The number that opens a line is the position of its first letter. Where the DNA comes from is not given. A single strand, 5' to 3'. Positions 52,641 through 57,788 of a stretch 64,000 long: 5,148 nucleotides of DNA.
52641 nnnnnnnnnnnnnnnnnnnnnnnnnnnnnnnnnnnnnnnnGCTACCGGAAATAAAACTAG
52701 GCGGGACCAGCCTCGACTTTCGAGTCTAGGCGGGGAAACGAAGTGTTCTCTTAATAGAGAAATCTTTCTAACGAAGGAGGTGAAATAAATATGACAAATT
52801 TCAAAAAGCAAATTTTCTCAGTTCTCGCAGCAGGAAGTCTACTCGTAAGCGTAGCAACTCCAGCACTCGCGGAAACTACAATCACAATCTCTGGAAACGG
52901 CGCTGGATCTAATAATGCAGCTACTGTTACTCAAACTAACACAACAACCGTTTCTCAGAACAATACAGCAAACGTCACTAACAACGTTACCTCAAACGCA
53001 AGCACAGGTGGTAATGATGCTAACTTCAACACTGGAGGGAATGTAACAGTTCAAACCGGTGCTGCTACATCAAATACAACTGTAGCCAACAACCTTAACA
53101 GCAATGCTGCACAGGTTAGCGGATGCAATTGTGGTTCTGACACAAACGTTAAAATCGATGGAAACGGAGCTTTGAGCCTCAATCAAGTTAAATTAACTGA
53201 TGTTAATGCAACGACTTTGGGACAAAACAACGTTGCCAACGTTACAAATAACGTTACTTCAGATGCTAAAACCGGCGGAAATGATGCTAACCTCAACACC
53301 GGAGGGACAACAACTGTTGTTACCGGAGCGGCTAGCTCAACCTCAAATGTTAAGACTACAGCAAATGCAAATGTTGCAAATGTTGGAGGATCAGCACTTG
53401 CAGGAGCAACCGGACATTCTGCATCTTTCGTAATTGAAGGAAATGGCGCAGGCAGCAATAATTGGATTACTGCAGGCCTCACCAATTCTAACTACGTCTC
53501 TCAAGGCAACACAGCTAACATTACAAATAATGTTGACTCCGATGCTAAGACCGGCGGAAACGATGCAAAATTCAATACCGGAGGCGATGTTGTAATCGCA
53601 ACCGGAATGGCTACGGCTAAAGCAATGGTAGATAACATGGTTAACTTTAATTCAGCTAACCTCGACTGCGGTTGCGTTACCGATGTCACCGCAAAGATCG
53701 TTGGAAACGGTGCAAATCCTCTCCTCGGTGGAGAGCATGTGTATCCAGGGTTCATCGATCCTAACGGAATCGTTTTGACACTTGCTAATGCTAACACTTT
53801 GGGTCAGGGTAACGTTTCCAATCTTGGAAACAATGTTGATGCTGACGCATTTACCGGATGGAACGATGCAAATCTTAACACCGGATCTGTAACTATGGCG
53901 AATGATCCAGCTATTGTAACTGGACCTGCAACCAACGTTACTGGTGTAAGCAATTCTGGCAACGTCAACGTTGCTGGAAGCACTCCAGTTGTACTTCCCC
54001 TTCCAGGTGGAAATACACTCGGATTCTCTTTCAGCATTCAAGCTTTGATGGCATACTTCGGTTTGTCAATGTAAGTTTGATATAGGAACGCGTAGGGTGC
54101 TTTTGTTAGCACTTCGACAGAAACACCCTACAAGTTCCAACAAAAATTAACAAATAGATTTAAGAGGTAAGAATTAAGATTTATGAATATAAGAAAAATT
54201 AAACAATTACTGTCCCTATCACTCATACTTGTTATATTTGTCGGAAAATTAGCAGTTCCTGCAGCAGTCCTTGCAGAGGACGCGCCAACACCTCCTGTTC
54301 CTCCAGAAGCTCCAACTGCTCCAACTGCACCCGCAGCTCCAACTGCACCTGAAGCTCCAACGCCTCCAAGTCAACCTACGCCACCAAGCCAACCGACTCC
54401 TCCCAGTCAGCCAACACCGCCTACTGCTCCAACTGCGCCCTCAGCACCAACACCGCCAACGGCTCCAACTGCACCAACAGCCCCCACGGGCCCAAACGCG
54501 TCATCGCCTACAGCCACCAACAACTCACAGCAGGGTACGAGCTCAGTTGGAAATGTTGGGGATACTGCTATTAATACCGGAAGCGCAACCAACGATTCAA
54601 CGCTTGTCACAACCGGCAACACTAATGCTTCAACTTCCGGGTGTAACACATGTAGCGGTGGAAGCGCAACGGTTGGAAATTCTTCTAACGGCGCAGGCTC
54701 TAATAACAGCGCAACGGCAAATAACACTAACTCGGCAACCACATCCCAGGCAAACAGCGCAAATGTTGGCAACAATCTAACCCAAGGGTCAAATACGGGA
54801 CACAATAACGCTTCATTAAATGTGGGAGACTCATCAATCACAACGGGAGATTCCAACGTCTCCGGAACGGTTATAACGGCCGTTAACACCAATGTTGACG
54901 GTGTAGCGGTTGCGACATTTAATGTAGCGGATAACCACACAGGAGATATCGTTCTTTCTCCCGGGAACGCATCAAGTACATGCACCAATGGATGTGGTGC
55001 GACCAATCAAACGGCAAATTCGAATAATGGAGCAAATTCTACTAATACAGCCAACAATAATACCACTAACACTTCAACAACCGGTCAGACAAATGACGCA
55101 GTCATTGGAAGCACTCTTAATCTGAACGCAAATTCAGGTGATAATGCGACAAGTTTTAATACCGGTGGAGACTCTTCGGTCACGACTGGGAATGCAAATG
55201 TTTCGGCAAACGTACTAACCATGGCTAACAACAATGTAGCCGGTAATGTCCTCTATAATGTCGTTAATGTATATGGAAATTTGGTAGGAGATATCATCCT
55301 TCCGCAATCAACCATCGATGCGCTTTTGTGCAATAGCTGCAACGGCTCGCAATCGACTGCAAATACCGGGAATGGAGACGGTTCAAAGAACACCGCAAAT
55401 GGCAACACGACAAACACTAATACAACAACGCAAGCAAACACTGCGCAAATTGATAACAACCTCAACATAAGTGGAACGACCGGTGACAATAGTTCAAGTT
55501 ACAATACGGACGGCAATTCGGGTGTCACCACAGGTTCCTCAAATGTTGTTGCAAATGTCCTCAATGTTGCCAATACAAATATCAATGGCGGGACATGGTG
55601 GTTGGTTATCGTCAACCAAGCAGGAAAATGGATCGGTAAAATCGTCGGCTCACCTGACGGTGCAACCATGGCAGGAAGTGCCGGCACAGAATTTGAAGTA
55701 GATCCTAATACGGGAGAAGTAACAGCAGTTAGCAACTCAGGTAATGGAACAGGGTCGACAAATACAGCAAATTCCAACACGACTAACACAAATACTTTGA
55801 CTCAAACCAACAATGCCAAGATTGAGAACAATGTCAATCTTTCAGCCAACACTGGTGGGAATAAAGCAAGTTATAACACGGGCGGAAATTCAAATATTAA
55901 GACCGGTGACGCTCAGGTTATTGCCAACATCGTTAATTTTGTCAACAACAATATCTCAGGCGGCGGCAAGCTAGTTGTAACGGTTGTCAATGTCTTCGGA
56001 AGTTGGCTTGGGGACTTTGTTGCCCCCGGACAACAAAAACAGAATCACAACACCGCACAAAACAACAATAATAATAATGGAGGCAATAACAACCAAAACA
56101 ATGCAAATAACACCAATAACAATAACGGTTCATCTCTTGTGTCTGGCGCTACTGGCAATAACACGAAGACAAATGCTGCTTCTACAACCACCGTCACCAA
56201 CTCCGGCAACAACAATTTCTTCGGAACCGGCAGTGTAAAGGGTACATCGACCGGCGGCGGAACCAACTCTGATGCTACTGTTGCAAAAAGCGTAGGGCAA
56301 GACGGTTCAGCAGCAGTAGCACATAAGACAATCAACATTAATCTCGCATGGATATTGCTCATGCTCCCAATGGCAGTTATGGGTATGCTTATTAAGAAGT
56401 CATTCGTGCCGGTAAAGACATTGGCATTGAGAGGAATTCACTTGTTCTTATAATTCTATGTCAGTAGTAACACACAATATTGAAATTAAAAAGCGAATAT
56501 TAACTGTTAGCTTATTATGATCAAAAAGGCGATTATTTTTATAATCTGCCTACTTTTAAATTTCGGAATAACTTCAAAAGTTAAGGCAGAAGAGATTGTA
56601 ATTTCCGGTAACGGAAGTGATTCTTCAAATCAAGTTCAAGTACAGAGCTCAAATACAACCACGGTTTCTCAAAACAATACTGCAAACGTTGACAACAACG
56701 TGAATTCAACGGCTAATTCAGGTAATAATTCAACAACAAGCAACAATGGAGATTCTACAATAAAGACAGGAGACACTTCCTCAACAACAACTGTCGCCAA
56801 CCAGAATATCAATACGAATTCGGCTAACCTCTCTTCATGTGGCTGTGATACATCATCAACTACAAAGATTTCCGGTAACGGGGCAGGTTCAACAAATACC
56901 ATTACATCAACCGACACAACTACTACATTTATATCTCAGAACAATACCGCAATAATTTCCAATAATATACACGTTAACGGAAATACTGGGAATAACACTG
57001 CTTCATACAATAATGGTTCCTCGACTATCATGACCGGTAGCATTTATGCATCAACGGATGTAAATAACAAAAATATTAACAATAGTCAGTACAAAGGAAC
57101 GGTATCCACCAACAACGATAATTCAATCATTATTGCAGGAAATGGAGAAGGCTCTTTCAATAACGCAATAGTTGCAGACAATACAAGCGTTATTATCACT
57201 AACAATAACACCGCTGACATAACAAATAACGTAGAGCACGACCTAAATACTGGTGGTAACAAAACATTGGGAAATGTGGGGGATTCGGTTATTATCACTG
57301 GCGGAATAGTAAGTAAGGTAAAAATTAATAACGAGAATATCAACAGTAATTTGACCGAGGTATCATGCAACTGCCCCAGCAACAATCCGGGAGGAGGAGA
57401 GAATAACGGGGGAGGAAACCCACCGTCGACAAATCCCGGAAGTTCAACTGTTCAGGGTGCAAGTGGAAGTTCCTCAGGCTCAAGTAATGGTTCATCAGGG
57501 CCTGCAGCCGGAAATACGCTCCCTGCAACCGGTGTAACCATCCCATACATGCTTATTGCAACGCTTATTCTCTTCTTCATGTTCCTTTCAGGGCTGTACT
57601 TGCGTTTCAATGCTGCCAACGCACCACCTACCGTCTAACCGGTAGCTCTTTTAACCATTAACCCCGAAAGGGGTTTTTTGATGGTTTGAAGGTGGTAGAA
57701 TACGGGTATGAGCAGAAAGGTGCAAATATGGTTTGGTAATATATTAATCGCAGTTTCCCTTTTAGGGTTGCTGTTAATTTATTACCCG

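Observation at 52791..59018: Four-gene family of modular Asn/Thr/Gly-rich secreted proteins with paired cysteines, one LPATG-anchored, with a dedicated sortase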

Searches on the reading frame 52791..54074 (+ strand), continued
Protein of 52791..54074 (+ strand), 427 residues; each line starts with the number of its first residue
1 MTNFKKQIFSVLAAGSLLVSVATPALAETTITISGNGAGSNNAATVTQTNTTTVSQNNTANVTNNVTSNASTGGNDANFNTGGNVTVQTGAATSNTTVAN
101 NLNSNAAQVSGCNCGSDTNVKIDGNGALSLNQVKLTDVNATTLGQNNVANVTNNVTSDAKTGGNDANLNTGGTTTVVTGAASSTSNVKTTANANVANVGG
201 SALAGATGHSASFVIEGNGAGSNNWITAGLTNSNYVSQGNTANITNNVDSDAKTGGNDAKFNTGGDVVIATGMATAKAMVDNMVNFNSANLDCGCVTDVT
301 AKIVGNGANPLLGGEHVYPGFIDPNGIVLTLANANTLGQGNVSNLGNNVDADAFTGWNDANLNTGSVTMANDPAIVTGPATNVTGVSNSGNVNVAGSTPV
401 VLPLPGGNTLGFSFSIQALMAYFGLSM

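Call 63: fold_search(model_id=the predicted structure, library=viral)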
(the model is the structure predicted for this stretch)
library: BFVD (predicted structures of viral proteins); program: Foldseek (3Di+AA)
matches with E <= 10: 284; with E <= 0.001: 1
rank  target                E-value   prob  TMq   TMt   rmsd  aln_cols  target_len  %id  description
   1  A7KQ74                1.0e-03  0.06  0.07  0.07  40.5       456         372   15  Uncharacterized protein [Gallid alphaherpesvirus 2]
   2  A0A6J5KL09            1.6e-03  0.04  0.06  0.04  42.7       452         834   14  Parallel beta-helix repeat [uncultured Caudovirales phage]
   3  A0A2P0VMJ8            2.2e-03  0.09  0.09  0.09  41.0       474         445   14  Uncharacterized protein [Tetraselmis virus 1]
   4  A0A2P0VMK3            3.5e-03  0.13  0.12  0.14  37.9       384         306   11  Uncharacterized protein [Tetraselmis virus 1]
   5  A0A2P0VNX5            4.2e-03  0.08  0.09  0.06  40.1       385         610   16  Uncharacterized protein [Tetraselmis virus 1]
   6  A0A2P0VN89            8.6e-03  0.05  0.08  0.09  40.8       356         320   10  Uncharacterized protein [Tetraselmis virus 1]
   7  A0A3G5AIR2            2.2e-02  0.01  0.04  0.02  41.2       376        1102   13  Collagen-like protein [Solumvirus sp.]
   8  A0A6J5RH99            4.0e-02  0.01  0.05  0.04  48.3       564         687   14  Uncharacterized protein [uncultured Caudovirales phage]
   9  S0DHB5                4.9e-02  0.05  0.07  0.09  39.3       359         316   10  Uncharacterized protein [Cotesia sesamiae Kitale bracovirus]
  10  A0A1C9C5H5            7.0e-02  0.02  0.08  0.04  46.2       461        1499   11  Uncharacterized protein [Heterosigma akashiwo virus 01]
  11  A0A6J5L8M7            7.0e-02  0.01  0.04  0.03  55.4       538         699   10  Uncharacterized protein [uncultured Caudovirales phage]
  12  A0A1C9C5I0            9.9e-02  0.01  0.07  0.08  40.5       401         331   11  Uncharacterized protein [Heterosigma akashiwo virus 01]
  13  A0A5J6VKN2            1.1e-01  0.01  0.06  0.04  42.2       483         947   11  Uncharacterized protein [Megaviridae environmental sample]
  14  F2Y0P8                1.1e-01  0.00  0.04  0.04  43.6       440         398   13  (no name in the UniProt tables at hand)
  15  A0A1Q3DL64            1.4e-01  0.01  0.05  0.08  37.7       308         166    6  Uncharacterized protein [Chionoecetes opilio bacilliform virus]
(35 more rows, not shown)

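Call 90: list_cluster_members(proteins=[window:52791-54074:+, window:54183-56453:+, window:56517-57638:+, window:57708-58265:+, window:58341-58955:-, window:52222-52479:+])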
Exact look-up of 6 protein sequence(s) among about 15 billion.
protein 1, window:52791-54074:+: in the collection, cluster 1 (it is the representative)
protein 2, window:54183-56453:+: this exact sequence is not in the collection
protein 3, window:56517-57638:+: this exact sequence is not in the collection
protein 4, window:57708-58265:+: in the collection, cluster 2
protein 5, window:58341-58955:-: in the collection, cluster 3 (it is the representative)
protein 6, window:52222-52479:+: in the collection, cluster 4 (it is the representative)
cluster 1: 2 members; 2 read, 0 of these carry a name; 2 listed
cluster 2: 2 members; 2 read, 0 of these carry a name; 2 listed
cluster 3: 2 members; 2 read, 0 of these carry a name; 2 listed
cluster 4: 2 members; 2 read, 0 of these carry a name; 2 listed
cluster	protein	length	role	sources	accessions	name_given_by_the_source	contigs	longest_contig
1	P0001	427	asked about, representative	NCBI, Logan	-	-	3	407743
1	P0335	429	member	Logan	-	-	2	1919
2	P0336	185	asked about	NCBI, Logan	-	-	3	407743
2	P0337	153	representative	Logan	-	-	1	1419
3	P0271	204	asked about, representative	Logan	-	-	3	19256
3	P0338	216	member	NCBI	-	-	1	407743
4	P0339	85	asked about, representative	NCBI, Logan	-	-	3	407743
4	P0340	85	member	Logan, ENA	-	-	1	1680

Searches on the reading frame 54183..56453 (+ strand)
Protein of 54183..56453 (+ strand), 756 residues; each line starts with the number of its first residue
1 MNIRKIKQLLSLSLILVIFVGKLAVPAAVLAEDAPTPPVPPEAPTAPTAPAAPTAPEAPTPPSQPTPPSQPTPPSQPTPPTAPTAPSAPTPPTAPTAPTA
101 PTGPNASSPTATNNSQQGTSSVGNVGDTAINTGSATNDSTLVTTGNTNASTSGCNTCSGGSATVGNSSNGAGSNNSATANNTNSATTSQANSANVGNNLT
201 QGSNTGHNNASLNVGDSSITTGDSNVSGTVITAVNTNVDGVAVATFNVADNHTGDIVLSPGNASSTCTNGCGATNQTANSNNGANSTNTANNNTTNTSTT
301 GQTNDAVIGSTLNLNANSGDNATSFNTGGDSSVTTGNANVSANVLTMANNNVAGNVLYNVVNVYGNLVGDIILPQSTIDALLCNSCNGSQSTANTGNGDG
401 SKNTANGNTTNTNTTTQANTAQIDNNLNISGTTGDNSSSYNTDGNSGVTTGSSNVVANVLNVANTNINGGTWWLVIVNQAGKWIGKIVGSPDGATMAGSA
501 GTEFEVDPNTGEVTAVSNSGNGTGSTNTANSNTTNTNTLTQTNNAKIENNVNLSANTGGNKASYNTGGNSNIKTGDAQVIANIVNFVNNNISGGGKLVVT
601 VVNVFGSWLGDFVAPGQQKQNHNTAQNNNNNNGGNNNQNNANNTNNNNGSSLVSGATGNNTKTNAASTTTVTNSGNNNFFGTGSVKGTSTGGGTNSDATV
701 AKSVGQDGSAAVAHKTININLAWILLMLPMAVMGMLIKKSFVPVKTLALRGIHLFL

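Call 3: search_protein_families(library=pfam, proteins=[window:54183-56453:+], max_evalue=1)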
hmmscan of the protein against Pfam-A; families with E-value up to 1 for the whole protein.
window:54183-56453:+ (756 aa): 0 families

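Call 4: search_protein_families(library=ncbifam, proteins=[window:54183-56453:+], max_evalue=1)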
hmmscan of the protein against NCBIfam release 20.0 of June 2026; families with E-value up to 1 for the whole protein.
window:54183-56453:+ (756 aa): 1 family
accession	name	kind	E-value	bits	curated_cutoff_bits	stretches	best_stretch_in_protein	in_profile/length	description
NF038253.1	GBS_IgA_bnd_BAC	equivalog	0.38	8.5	1700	1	34-131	838-937/1127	IgA Fc-binding protein BAC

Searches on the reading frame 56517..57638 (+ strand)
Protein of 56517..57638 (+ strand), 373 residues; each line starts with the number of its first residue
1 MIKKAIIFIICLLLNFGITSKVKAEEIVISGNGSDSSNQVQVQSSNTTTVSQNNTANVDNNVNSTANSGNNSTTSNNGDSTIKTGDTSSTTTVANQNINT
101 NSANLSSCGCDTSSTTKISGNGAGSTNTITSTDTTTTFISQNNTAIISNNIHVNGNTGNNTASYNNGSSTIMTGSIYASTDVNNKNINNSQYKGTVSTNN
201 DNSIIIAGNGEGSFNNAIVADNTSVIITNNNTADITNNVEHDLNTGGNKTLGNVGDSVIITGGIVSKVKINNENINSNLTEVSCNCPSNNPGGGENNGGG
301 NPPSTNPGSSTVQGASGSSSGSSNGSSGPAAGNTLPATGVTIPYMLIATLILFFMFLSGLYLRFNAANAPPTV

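Call 3: search_protein_families(library=pfam, proteins=[window:56517-57638:+], max_evalue=1)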
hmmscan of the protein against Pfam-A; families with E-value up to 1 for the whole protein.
window:56517-57638:+ (373 aa): 0 families

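Call 4: search_protein_families(library=ncbifam, proteins=[window:56517-57638:+], max_evalue=1)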
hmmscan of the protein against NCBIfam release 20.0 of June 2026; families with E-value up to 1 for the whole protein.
window:56517-57638:+ (373 aa): 0 families

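Call 93: find_homologous_proteins(query=window:56517-57638:+)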
Query window:56517-57638:+ (373 aa): 325 proteins with E <= 0.001 among 8000 candidates; the best 120 are listed.
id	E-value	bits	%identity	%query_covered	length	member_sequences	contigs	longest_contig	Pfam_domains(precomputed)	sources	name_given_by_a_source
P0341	6.5e-167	573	80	100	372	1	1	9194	-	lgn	-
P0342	1.0e-115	405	62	99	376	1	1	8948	-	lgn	-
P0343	7.8e-115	402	61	100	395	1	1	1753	-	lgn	-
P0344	1.4e-112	394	60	100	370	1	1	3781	-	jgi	jgi:hypothetical protein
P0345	2.5e-111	390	61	99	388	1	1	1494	-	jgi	-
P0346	7.2e-106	372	55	99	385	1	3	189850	-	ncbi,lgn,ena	-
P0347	5.6e-99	350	55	99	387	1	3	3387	-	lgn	-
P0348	9.6e-98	346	56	100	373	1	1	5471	-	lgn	-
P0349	1.3e-97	345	55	99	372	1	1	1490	-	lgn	-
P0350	3.1e-96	341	60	92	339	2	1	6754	-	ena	-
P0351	2.3e-90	321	53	100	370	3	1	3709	-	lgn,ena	-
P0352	1.5e-86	309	50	100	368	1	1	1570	-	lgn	-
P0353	6.2e-83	297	51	100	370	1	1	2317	-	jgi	-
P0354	2.7e-82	295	49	99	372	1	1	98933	-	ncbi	-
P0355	2.0e-80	289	48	100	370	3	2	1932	-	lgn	-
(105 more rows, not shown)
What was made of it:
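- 56517..57638 (+): m3: signal peptide, 3 modules, Cys pairs after modules 1 and 3, a G/S/P/N-rich linker, then LPATG (57519-57533) + TM + R sorting signal. 325 homologues, all unannotated (call 93).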
